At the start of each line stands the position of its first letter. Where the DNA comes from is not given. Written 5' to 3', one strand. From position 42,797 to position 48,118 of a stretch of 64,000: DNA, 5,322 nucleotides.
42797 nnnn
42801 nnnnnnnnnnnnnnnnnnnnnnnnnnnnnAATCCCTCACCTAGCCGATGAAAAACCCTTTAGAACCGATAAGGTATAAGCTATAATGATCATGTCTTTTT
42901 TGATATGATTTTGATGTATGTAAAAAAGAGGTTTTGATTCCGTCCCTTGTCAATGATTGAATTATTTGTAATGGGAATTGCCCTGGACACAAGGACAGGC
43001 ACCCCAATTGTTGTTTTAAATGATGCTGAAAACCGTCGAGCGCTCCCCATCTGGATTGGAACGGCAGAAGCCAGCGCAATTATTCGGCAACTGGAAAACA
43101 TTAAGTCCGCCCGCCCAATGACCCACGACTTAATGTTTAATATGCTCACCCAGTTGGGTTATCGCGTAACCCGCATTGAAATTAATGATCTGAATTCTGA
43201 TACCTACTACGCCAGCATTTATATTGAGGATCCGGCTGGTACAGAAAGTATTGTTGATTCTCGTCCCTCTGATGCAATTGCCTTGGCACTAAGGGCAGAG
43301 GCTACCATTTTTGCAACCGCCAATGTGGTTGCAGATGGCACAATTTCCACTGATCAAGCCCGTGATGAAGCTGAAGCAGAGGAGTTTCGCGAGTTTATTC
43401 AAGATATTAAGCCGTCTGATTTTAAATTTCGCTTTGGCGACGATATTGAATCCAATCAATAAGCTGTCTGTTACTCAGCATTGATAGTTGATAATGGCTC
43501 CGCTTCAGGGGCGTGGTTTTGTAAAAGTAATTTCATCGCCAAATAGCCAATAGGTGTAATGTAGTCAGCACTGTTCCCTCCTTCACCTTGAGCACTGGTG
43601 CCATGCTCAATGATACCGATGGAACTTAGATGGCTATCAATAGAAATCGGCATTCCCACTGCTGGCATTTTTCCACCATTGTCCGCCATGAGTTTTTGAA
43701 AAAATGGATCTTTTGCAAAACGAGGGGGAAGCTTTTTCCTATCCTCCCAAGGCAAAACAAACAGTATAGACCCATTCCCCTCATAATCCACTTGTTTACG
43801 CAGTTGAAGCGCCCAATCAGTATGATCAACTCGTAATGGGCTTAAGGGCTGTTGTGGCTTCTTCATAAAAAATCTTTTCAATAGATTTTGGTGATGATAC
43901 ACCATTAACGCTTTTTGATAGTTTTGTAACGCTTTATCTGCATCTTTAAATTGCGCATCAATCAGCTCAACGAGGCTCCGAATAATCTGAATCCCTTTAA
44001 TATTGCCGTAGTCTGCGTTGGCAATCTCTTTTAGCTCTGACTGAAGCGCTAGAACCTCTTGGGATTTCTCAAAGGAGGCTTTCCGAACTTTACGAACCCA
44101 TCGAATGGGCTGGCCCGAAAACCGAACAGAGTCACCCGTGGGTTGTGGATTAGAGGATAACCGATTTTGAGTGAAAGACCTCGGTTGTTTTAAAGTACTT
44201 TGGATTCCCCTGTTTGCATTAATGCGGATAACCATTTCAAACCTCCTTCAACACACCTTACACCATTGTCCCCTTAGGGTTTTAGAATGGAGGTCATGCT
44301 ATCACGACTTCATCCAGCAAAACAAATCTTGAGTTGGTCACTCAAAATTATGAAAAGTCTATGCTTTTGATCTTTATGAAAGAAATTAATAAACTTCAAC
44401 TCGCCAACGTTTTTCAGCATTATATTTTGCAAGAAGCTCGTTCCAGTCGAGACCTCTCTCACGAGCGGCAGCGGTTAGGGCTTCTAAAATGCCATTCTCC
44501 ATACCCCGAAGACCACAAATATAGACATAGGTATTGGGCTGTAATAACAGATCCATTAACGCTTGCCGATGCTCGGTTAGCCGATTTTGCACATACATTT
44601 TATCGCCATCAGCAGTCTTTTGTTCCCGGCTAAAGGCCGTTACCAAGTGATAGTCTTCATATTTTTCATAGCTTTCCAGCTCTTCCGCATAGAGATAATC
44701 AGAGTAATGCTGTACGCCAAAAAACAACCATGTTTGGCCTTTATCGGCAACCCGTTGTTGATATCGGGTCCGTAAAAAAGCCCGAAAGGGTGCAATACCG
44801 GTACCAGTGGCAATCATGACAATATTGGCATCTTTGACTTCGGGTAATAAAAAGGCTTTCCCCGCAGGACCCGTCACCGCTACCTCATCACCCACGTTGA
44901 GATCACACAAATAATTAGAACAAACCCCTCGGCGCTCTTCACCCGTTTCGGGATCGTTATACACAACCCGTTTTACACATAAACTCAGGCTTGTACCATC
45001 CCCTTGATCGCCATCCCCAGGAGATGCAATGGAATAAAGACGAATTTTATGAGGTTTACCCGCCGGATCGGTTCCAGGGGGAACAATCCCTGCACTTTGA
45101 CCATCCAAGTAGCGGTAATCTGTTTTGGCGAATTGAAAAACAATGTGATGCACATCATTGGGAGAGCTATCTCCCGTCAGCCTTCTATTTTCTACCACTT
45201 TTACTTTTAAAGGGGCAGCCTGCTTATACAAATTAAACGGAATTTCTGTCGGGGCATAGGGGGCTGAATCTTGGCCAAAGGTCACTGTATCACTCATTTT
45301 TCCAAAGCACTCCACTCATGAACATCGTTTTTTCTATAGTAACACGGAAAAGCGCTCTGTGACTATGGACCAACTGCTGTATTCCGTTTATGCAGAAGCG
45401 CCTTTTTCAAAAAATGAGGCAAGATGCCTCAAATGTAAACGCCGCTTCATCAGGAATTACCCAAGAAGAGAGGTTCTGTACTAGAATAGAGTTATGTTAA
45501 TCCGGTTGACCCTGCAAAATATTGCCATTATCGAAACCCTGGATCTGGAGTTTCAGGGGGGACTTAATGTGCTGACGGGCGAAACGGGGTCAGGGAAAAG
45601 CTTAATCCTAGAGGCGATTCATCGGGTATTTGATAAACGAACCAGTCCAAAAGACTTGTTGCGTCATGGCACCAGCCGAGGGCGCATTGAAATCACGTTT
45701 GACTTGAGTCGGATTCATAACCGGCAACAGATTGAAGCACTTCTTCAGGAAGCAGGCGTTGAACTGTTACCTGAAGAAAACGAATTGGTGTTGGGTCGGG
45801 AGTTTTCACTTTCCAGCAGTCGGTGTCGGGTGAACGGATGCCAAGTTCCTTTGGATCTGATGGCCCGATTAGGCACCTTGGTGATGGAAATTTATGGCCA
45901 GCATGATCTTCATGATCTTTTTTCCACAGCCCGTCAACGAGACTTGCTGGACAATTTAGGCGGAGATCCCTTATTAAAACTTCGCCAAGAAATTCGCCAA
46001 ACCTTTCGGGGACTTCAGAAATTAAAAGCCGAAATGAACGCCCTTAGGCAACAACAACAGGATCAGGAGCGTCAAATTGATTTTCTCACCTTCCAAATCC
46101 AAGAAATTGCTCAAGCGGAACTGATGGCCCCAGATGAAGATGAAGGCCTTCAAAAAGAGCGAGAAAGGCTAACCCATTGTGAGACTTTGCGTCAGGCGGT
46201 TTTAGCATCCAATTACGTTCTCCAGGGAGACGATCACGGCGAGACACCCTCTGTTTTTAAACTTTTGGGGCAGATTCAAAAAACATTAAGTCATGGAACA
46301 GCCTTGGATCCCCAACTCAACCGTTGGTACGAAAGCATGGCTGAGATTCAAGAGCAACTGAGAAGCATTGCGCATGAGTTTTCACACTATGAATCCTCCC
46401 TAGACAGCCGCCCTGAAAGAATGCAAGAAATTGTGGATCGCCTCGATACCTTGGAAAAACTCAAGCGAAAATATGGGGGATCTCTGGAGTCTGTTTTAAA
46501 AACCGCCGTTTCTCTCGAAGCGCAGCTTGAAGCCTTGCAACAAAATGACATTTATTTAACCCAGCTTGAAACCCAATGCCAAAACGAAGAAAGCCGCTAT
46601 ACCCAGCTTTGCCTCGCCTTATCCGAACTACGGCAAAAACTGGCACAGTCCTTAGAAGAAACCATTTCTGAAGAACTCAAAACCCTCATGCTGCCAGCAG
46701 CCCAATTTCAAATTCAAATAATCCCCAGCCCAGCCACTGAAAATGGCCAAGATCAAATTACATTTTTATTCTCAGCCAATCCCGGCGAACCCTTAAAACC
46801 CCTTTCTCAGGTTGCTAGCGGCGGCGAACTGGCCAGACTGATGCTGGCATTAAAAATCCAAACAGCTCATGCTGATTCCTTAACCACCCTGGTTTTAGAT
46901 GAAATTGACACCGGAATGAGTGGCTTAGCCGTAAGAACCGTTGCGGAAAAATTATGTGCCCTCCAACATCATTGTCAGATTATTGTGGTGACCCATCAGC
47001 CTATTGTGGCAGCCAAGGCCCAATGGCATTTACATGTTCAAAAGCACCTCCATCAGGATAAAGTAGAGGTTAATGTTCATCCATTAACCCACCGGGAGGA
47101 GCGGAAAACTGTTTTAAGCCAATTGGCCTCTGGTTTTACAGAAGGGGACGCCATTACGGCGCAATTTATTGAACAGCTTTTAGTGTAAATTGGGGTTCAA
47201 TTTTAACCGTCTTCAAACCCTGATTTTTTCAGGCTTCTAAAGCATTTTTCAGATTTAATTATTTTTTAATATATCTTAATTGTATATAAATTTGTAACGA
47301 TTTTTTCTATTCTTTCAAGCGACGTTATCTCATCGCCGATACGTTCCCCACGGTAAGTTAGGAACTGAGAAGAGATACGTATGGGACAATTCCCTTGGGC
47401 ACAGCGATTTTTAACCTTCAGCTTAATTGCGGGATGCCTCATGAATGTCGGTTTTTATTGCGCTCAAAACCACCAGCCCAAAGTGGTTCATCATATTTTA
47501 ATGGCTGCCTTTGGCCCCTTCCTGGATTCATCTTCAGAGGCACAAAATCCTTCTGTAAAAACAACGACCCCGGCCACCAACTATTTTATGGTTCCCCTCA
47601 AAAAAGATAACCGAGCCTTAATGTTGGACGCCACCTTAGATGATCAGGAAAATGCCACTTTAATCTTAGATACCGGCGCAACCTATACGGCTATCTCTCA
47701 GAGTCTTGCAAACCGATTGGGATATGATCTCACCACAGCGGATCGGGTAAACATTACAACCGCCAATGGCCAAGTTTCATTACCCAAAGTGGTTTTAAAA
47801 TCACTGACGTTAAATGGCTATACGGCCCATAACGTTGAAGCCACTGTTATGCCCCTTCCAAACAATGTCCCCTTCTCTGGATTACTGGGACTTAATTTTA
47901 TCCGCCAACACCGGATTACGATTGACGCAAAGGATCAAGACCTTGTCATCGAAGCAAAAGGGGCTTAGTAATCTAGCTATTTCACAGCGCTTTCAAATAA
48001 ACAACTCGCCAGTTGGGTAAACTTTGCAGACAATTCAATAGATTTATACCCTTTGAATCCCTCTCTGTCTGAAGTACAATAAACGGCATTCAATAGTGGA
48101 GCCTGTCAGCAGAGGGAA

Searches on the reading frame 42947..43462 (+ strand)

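Call 44: search_protein_families(library=pfam, proteins=[window:42947-43462:+], max_evalue=0.0001)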
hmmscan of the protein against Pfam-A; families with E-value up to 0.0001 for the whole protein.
window:42947-43462:+ (171 aa): 1 family
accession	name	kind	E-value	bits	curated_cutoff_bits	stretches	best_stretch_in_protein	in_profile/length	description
PF02577.19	BFN_dom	-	1e-38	132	27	1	22-134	1-110/112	Bifunctional nuclease domain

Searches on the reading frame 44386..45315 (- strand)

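Call 45: search_protein_families(library=pfam, proteins=[window:44386-45315:-], max_evalue=0.0001)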
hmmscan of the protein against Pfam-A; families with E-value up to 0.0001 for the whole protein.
window:44386-45315:- (309 aa): 2 families
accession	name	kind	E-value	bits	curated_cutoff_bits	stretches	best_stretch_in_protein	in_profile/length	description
PF00175.26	NAD_binding_1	-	6.1e-25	88.4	22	1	167-275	1-106/109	Oxidoreductase NAD-binding domain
PF00667.26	FAD_binding_1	-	1.3e-05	25.3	32.3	0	32-80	5-53/222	FAD binding domain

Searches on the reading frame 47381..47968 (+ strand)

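Call 45: search_protein_families(library=pfam, proteins=[window:47381-47968:+], max_evalue=0.0001)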
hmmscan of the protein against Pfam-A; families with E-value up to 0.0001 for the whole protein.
window:47381-47968:+ (195 aa): 2 families
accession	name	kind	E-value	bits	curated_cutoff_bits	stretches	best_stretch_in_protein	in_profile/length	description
PF13650.11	Asp_protease_2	-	3.4e-20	73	24.3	1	83-173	2-90/90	Aspartyl protease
PF13975.11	gag-asp_proteas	-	2.8e-19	69.9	28.2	1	83-176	2-92/92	gag-polyprotein putative aspartyl protease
